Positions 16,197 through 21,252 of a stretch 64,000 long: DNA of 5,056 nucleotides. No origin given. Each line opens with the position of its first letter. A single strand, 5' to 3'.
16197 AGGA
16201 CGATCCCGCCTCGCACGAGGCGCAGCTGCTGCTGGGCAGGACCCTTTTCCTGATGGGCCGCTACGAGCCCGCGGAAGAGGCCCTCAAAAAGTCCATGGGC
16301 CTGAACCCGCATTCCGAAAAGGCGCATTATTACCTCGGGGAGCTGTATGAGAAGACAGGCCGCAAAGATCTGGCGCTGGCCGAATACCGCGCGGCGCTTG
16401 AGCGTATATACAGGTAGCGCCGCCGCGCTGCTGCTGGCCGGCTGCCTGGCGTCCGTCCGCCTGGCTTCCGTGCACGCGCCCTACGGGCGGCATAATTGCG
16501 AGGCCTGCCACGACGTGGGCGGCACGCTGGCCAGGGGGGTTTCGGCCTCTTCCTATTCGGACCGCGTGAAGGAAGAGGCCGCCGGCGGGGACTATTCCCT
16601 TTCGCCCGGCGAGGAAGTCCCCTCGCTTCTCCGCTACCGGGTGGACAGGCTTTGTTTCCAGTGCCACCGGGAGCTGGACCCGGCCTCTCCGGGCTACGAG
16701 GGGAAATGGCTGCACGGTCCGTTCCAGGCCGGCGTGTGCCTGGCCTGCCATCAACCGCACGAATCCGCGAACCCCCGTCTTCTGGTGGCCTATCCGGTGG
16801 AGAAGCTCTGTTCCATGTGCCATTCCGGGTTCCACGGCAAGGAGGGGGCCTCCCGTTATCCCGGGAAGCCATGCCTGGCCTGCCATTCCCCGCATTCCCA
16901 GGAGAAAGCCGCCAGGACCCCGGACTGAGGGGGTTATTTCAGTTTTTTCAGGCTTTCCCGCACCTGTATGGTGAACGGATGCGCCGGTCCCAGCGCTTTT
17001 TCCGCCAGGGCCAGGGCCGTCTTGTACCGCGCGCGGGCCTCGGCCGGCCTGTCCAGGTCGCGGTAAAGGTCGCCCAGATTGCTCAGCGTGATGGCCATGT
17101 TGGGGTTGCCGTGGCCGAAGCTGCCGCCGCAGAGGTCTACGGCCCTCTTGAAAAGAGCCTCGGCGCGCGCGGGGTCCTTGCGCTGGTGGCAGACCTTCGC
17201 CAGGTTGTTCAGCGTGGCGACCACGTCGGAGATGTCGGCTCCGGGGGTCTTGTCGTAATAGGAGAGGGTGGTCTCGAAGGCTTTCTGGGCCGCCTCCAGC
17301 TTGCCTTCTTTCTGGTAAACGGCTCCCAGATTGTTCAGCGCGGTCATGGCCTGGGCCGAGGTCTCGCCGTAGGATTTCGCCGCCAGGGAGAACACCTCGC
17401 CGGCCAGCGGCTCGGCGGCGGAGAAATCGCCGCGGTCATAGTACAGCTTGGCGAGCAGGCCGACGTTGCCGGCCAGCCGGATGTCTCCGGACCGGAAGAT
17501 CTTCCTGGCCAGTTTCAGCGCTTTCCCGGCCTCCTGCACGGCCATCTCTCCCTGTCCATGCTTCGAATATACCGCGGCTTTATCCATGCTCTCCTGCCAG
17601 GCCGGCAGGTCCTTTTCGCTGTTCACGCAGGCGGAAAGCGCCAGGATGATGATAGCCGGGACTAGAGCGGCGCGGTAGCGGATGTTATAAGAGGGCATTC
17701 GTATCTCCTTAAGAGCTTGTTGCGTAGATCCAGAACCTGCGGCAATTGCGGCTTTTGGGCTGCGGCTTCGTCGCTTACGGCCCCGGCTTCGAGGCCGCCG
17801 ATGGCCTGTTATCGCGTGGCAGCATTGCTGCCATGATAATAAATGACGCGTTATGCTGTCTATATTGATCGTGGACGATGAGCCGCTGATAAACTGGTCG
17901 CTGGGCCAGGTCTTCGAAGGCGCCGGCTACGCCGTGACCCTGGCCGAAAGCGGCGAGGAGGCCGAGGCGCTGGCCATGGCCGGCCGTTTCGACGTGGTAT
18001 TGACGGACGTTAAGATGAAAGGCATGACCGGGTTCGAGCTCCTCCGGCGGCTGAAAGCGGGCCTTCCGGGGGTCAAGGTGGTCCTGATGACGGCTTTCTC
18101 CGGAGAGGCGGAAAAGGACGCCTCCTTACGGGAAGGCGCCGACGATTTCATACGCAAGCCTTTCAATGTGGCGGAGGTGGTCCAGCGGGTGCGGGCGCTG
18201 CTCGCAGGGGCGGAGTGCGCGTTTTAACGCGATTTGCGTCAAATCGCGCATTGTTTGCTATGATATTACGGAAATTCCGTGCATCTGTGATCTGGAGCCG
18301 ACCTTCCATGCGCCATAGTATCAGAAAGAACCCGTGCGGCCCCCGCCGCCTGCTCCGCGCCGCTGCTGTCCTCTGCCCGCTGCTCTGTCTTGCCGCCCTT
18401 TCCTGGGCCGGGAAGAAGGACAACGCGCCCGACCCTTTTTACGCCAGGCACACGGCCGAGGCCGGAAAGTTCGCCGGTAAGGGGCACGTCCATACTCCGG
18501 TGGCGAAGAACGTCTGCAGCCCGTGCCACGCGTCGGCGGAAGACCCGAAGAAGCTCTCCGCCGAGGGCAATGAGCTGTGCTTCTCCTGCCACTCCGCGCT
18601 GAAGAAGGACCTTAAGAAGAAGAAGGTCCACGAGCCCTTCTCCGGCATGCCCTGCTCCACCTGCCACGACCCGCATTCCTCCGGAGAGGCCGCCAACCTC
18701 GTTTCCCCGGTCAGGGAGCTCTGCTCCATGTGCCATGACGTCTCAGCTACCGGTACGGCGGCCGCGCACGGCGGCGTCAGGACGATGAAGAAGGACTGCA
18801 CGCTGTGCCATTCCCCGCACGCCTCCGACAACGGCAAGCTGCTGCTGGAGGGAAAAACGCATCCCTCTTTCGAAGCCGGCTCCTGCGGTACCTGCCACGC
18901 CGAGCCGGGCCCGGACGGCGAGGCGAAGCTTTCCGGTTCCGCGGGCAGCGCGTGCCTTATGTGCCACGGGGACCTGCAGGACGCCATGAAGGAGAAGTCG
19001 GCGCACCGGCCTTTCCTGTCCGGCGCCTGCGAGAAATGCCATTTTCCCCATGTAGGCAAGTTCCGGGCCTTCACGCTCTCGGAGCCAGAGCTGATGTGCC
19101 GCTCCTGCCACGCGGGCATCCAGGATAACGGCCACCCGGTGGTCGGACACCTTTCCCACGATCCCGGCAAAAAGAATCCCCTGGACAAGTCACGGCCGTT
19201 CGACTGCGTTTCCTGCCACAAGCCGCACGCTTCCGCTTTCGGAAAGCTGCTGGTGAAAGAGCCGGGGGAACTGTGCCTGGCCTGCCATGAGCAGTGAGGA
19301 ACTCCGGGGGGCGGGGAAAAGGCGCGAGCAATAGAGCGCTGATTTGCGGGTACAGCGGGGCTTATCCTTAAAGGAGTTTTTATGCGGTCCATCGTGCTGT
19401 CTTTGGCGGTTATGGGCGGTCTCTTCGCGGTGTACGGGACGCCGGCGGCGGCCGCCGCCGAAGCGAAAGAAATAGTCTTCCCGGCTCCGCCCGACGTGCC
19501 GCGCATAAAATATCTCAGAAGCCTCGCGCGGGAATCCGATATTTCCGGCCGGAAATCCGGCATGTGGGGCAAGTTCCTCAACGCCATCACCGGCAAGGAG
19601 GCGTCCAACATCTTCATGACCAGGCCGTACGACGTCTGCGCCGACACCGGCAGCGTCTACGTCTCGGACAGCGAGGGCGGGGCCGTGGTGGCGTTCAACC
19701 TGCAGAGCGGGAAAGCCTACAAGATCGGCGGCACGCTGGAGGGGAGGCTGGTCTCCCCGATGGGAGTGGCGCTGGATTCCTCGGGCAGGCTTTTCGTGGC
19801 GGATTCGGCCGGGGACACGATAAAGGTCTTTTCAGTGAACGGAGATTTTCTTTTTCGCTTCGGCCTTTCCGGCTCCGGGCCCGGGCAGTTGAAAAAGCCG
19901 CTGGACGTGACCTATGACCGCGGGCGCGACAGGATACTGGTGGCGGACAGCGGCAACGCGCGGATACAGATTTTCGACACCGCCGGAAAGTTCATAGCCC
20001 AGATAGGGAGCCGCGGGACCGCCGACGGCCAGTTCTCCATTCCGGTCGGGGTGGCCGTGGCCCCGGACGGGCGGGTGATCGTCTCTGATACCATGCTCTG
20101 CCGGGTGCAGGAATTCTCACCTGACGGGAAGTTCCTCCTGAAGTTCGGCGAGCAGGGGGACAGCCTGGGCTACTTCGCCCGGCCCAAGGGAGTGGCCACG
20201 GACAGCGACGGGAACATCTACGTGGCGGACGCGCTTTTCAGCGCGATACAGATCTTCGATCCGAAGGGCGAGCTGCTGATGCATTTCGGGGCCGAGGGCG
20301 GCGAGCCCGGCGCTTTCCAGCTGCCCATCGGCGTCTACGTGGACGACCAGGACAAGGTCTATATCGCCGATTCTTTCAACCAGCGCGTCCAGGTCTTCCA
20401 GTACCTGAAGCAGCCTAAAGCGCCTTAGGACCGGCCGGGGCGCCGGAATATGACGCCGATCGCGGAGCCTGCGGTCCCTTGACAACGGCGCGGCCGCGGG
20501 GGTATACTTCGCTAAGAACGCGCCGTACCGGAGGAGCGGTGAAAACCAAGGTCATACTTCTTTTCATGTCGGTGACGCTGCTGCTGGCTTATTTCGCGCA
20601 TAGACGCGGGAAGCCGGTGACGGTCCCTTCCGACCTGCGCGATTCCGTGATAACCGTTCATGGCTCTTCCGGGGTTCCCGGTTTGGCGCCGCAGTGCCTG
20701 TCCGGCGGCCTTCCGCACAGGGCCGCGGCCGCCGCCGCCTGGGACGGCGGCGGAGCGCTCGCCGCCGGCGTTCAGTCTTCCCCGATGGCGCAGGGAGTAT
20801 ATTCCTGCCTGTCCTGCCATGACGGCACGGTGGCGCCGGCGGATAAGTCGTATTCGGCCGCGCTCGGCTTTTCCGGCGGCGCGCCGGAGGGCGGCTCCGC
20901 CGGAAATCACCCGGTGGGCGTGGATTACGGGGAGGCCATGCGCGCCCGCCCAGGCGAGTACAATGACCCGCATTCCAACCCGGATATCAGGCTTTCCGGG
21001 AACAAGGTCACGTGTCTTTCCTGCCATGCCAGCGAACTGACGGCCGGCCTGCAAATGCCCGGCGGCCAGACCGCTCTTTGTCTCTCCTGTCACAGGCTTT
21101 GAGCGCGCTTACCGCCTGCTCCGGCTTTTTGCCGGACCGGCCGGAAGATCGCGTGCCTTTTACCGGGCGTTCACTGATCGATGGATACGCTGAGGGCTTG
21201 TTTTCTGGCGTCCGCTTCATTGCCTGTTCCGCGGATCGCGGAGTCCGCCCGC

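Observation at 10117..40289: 30-kb sigma-54-wired supercluster of multihaem cytochromes, NHL beta-propellers and large beta-barrels: candidate undescribed outer-membrane or extracellular electron-transfer system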

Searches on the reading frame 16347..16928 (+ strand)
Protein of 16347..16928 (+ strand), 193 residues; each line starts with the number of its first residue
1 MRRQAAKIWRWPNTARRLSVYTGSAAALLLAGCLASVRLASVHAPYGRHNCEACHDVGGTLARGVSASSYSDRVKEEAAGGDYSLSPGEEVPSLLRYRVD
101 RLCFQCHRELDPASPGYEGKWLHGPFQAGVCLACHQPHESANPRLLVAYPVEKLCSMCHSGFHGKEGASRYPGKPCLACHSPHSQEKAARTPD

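Call 5: search_protein_families(library=pfam, proteins=[window:16347-16928:+], max_evalue=0.01)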
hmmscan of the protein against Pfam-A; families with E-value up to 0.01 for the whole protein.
window:16347-16928:+ (193 aa): 4 families
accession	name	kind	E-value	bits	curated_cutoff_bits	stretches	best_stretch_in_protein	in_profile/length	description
PF09699.15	Paired_CXXCH_1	-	8.3e-22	77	20.6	2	123-161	1-38/41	Doubled CXXCH motif (Paired_CXXCH_1)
PF22113.1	Mtrc-MtrF_II-IV_dom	-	6e-06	26.3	30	1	42-141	75-169/176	Outer membrane cytochrome MtrC/MtrF-like, domains II/IV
PF14522.11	Cytochrome_C7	-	1.7e-05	25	24.8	0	44-136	9-67/67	Cytochrome c7 and related cytochrome c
PF14537.11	Cytochrom_c3_2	-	3.5e-05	24.6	25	0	100-160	26-79/79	Cytochrome c3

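Call 9: search_protein_families(library=ncbifam, proteins=[window:16347-16928:+], max_evalue=0.01)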
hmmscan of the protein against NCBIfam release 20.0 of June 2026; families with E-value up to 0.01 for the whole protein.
window:16347-16928:+ (193 aa): 5 families
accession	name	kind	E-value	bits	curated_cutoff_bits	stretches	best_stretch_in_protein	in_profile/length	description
TIGR01905.1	paired_CXXCH_1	subfamily_domain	5.6e-18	64.6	25.2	1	123-160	1-37/41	doubled CXXCH domain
TIGR03508.1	decahem_SO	subfamily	3.5e-09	36.5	192.2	1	102-181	169-249/258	DmsE family decaheme c-type cytochrome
NF041028.1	decahem_GSU2203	exception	2.2e-06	27.1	325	1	47-184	66-233/317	GSU2203 family decaheme c-type cytochrome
TIGR03507.1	decahem_SO1788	subfamily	4e-05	22.3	209.3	0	154-191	491-528/672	OmcA/MtrC family decaheme c-type cytochrome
NF045713.1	CxxCH_16_HmcA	equivalog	0.00049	18.8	400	1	100-189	174-261/541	sulfate respiration complex hexadecaheme cytochrome HmcA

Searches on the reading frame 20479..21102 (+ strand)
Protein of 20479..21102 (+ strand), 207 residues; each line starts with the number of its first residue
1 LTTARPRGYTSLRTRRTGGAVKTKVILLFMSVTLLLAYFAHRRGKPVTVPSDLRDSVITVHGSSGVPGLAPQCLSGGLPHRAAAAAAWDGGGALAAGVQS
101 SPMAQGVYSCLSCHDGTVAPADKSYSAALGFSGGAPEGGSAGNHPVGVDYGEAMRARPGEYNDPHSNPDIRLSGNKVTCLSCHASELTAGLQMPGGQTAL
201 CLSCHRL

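Call 5: search_protein_families(library=pfam, proteins=[window:20479-21102:+], max_evalue=0.01)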
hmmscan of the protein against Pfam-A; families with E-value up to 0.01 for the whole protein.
window:20479-21102:+ (207 aa): 4 families
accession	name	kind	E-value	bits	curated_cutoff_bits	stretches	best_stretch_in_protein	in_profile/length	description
PF14522.11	Cytochrome_C7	-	0.00031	21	24.8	1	105-206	11-67/67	Cytochrome c7 and related cytochrome c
PF09699.15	Paired_CXXCH_1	-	0.00064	19.8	20.6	0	178-205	8-36/41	Doubled CXXCH motif (Paired_CXXCH_1)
PF14537.11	Cytochrom_c3_2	-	0.003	18.4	25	0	175-206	5-34/79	Cytochrome c3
PF05495.17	zf-CHY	-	0.0059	17.5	31.3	0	102-117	13-27/68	CHY zinc finger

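Call 9: search_protein_families(library=ncbifam, proteins=[window:20479-21102:+], max_evalue=0.01)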
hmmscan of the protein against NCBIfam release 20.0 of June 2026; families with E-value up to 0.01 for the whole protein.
window:20479-21102:+ (207 aa): 1 family
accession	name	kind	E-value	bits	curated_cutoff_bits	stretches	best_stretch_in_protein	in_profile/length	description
TIGR01905.1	paired_CXXCH_1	subfamily_domain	0.0005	19.9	25.2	0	178-205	8-36/41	doubled CXXCH domain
